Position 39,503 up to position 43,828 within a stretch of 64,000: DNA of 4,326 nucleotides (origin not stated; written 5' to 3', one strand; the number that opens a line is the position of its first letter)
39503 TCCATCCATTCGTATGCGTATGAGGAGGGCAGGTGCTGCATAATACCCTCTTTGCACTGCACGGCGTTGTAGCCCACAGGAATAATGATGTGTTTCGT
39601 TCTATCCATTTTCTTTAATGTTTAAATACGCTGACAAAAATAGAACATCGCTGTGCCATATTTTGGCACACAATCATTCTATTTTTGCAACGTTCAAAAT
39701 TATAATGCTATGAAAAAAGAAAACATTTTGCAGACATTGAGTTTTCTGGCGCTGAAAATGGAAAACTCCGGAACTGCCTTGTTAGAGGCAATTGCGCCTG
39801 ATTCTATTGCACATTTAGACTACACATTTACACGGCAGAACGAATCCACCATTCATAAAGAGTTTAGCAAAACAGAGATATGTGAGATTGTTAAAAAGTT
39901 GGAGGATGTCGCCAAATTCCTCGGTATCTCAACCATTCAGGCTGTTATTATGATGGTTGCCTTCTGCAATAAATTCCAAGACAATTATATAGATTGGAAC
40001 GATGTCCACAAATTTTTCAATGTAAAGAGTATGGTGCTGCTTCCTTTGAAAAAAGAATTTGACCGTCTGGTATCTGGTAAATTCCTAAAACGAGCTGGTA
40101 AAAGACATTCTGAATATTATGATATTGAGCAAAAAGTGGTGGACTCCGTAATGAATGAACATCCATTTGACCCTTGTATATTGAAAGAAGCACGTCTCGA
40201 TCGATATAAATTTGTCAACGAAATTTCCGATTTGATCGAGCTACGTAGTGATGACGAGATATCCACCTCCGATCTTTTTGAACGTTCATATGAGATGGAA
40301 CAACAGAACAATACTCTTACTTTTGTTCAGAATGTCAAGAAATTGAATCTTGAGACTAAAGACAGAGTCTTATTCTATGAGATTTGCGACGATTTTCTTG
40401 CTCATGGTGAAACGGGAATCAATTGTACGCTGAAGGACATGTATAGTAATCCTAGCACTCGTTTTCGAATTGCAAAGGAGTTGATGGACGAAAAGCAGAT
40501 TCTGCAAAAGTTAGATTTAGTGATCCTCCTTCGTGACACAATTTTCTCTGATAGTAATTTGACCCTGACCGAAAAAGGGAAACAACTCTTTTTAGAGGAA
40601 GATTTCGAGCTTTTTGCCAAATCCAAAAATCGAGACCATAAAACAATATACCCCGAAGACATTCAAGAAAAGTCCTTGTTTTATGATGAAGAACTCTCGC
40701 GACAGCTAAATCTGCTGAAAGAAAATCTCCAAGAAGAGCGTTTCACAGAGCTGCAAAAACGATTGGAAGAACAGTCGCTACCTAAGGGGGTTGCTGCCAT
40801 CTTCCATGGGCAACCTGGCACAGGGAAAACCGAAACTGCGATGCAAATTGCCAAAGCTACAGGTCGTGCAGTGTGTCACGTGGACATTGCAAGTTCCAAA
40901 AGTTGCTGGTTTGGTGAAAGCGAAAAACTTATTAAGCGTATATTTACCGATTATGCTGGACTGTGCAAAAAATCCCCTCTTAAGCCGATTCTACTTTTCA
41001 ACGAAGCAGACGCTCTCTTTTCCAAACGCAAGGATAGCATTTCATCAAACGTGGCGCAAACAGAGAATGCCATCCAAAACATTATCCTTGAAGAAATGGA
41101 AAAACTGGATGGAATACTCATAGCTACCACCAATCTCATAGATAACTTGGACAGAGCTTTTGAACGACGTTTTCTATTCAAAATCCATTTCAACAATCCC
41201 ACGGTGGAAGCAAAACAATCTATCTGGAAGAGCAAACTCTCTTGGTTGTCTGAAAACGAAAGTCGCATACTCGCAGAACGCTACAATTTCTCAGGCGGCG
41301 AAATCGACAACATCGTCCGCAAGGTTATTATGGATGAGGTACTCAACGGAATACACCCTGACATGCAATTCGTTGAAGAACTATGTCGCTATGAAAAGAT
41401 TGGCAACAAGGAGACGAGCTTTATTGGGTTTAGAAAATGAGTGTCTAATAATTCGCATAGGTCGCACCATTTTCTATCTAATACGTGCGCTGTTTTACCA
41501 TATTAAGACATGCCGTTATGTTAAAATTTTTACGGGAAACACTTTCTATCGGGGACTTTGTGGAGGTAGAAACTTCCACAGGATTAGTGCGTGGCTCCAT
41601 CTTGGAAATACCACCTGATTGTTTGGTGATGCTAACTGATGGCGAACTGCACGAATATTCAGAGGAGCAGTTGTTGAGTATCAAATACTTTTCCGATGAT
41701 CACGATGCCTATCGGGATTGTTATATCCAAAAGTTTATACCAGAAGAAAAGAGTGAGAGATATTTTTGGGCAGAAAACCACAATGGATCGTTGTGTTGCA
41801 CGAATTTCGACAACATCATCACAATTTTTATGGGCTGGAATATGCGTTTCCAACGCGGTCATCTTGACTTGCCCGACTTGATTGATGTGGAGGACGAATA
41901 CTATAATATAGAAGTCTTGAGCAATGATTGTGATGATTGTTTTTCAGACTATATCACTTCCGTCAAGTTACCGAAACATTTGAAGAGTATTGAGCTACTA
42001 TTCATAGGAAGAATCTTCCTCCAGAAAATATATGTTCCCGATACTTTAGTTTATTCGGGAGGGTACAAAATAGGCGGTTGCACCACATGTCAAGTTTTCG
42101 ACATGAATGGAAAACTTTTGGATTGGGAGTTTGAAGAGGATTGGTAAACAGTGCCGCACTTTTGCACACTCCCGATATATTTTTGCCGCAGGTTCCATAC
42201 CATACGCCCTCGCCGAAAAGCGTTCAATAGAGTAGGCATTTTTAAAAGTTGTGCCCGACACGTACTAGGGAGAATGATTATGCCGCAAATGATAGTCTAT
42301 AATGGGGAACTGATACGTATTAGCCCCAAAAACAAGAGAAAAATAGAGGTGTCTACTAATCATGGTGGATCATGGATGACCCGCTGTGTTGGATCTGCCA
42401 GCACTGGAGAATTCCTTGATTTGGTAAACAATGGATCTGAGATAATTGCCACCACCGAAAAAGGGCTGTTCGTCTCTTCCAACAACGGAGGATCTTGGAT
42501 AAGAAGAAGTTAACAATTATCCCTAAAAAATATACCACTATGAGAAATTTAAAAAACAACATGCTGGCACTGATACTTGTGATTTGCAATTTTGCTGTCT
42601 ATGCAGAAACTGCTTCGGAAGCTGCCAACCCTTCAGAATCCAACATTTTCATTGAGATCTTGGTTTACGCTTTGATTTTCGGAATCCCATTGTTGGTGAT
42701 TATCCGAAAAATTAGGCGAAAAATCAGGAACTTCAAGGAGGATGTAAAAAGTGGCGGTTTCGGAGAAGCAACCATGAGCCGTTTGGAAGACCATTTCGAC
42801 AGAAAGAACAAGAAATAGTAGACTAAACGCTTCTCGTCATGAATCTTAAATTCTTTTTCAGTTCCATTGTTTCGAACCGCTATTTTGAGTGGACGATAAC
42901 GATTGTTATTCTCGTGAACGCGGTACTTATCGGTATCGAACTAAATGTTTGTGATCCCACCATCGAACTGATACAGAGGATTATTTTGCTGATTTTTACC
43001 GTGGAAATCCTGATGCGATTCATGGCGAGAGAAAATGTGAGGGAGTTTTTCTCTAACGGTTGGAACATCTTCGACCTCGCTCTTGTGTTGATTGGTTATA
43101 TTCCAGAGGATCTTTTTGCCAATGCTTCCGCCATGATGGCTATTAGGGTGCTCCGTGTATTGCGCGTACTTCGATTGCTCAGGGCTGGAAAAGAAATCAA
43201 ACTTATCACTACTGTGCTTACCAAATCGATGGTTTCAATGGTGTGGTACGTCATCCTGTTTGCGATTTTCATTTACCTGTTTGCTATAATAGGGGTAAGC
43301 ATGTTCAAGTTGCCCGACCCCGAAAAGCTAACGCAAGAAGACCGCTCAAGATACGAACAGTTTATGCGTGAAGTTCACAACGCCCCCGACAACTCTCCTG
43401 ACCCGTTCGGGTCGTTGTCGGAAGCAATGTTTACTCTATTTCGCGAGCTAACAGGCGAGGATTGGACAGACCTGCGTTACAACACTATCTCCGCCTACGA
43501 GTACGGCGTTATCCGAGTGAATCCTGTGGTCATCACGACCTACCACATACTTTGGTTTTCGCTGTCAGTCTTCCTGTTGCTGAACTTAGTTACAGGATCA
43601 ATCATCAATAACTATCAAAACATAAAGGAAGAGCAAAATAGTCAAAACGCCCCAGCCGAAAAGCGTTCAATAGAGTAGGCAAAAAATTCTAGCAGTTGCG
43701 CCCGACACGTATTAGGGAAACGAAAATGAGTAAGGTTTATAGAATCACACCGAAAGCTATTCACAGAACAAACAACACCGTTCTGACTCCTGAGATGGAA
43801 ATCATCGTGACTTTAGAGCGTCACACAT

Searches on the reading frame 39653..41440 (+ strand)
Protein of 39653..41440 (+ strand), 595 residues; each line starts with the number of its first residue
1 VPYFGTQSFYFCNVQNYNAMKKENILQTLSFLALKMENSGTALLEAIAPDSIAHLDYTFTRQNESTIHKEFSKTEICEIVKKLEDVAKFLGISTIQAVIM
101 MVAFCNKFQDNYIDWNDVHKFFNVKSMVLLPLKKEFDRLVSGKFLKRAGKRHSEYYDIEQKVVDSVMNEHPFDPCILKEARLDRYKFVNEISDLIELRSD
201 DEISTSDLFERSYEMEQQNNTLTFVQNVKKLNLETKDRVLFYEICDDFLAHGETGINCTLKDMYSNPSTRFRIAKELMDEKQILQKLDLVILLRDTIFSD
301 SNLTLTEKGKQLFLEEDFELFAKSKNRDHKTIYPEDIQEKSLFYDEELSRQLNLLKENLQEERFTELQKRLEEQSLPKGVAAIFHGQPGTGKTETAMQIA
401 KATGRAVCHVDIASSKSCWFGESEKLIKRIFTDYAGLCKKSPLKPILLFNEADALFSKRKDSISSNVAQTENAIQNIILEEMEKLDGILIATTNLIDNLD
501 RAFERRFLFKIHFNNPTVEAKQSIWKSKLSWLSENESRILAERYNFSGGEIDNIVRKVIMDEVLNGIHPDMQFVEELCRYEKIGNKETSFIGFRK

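Call 3: search_protein_families(library=pfam, proteins=[window:39653-41440:+], max_evalue=0.1)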
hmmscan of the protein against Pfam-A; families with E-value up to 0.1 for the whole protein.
window:39653-41440:+ (595 aa): 13 families
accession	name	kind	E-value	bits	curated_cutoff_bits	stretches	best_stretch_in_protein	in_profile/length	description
PF00004.35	AAA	-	7e-23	81.9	21.2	1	383-514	2-130/131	ATPase family associated with various cellular activities (AAA)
PF07728.20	AAA_5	-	0.00085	19.8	22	1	383-408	3-29/139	AAA domain (dynein-related subfamily)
PF13481.12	AAA_25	-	0.003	17.7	27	1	355-400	10-54/195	AAA domain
PF13401.12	AAA_22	-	0.0031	18.3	27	1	383-499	9-110/130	AAA domain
PF06068.19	TIP49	-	0.0061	16.2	23.8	1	379-416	50-87/347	TIP49 P-loop domain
PF17213.9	Hydin_ADK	-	0.0064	17.1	27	1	381-411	1-31/196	Hydin Adenylate kinase-like domain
PF14566.11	PTPlike_phytase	-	0.013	16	27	1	358-400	114-154/158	Inositol hexakisphosphate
PF12774.13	AAA_6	-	0.015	14.8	25.2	1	378-413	31-66/327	Hydrolytic ATP binding site of dynein motor region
PF06414.18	Zeta_toxin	-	0.024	14.5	22.3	1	375-411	13-50/199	Zeta toxin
PF13086.12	AAA_11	-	0.032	14.4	27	1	371-403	9-41/257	AAA domain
PF14606.12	Lipase_GDSL_3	-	0.037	14.8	27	0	423-483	73-133/178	GDSL-like Lipase/Acylhydrolase family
PF01745.22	IPT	-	0.082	12.7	20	0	384-411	6-33/233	Isopentenyl transferase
PF01985.26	CRS1_YhbY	-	0.087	13.6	27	0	492-515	28-51/84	CRS1 / YhbY (CRM) domain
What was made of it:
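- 39710..41440 (+): AAA+ ATPase, 576 aa, with an unknown N-terminal ~340-aa domain. Scaffold gene. AAA E 7e-23 (call 3).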

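Call 4: search_protein_families(library=padloc, proteins=[window:39653-41440:+], max_evalue=0.1)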
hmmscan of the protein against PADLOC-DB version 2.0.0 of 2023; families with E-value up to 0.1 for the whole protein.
window:39653-41440:+ (595 aa): 7 families
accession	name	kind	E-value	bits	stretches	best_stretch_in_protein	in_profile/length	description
PDLC02196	IetA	-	5.7e-24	83.2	1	364-580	107-321/374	-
PDLC02195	IetA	-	1.8e-21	74.9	1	331-577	94-330/395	-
PDLC00914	TRIP13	-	1.1e-12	46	1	369-539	61-241/302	TRIP13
PDLC00915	TRIP13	-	1.1e-11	42.7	1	359-535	41-230/302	TRIP13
PDLC04232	IetA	-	2.2e-11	41.8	1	344-565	83-299/330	-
PDLC04231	IetA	-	1.5e-08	32.8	1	383-518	121-249/262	-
PDLC04140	mad8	-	0.0036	14.9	1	375-555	23-175/314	mads_8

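Call 6: search_protein_families(library=ncbifam, proteins=[window:39653-41440:+], max_evalue=0.01)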
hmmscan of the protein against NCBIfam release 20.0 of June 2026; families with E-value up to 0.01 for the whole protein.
window:39653-41440:+ (595 aa): 12 families
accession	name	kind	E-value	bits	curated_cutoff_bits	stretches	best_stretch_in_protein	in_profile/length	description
NF042959.1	IteA_antiphage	equivalog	2.2e-21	76.5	510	1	365-570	111-312/367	anti-phage ATPase IteA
NF041006.2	cell_div_CdvC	equivalog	3.3e-17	62.5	650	1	376-561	133-321/370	cell division protein CdvC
TIGR01243.1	CDC48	subfamily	6.6e-15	54.5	802.65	1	377-567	487-677/733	CDC48 family AAA ATPase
NF003069.1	PRK03992.1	subfamily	4.1e-13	49.2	500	1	377-560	165-350/379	proteasome-activating nucleotidase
TIGR01242.2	TIGR01242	subfamily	4.7e-12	45.6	500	1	376-533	147-302/362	proteasome-activating nucleotidase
NF047747.1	PrtsmActNtasePan2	equivalog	7.6e-12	45.2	700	1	377-559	185-369/397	proteasome-activating nucleotidase Pan2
NF047748.1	PrtsmActNtasePan1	equivalog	1.5e-11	43.9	750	1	379-528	182-331/405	proteasome-activating nucleotidase Pan1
TIGR01241.2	FtsH_fam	equivalog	4.2e-08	32.4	600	1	346-555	168-375/598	ATP-dependent zinc metalloprotease FtsH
TIGR03689.1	pup_AAA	equivalog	1.1e-06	27.7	504.75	1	375-530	214-379/512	proteasome ATPase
TIGR02640.1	gas_vesic_GvpN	equivalog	4.6e-05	23.1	266.8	0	361-410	4-52/262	gas vesicle protein GvpN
NF003229.0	PRK04195.1-5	equivalog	0.0015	17.3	280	1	364-458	29-118/413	replication factor C large subunit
TIGR02881.1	spore_V_K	equivalog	0.007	15.4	422.95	0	364-401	24-64/261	stage V sporulation protein K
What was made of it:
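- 39710..41440 (+): IetA/IteA-like only at the level of the AAA domain: 76.5 bits against a cut-off of 510 (calls 4, 6).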

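Call 70: search_protein_families(library=phrogs, proteins=[window:39653-41440:+], max_evalue=0.001)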
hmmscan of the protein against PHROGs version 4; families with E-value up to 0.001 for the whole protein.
window:39653-41440:+ (595 aa): 10 families
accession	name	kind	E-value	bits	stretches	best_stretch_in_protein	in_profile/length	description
phrog_3757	-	unknown function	8.7e-37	128.4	1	363-566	110-311/367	-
phrog_10401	-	other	1.9e-33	117.2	1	337-548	425-606/667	ATPase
phrog_9172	-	unknown function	1.6e-21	77.7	1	380-528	108-257/509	-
phrog_7485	-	unknown function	6e-11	42.9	1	362-505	210-349/430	-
phrog_29662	-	other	1.6e-07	31.4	1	379-538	349-495/548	ATP-dependent protease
phrog_168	-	DNA, RNA and nucleotide metabolism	4.7e-06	27.5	1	383-523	46-164/314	clamp loader of DNA polymerase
phrog_16448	-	other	1.7e-05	24.3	1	281-535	352-613/680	ATPase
phrog_8638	-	unknown function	3.9e-05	23.4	1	375-535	303-458/568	-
phrog_249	-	moron, auxiliary metabolic gene and host takeover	6.5e-05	23.4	1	353-415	104-163/380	porphyrin biosynthesis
phrog_30773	-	unknown function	0.00029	20.3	1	375-557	194-379/666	-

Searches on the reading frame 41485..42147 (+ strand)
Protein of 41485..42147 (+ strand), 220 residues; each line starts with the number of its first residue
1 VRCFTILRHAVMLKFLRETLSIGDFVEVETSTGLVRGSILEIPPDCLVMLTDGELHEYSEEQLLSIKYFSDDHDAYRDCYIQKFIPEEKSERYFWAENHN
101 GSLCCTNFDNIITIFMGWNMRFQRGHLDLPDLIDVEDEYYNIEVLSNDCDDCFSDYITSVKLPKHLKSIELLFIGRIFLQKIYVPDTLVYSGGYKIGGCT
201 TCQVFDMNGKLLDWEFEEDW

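Call 8: search_protein_families(library=pfam, proteins=[window:41485-42147:+], max_evalue=0.01)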
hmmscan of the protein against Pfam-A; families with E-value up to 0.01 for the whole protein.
window:41485-42147:+ (220 aa): 1 family
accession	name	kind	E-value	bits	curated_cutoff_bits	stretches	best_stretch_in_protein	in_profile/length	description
PF10842.14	DUF2642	-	0.0091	16.3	22.7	0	22-53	18-49/64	Protein of unknown function (DUF2642)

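Call 70: search_protein_families(library=phrogs, proteins=[window:41485-42147:+], max_evalue=0.001)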
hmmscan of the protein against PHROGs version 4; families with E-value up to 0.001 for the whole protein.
window:41485-42147:+ (220 aa): 0 families

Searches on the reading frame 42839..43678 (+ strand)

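Call 8: search_protein_families(library=pfam, proteins=[window:42839-43678:+], max_evalue=0.01)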
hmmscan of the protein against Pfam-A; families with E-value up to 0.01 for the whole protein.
window:42839-43678:+ (279 aa): 1 family
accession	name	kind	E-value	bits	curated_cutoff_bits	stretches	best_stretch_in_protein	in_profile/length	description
PF00520.37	Ion_trans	-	2.3e-45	155.1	25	1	13-266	1-240/241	Ion transport protein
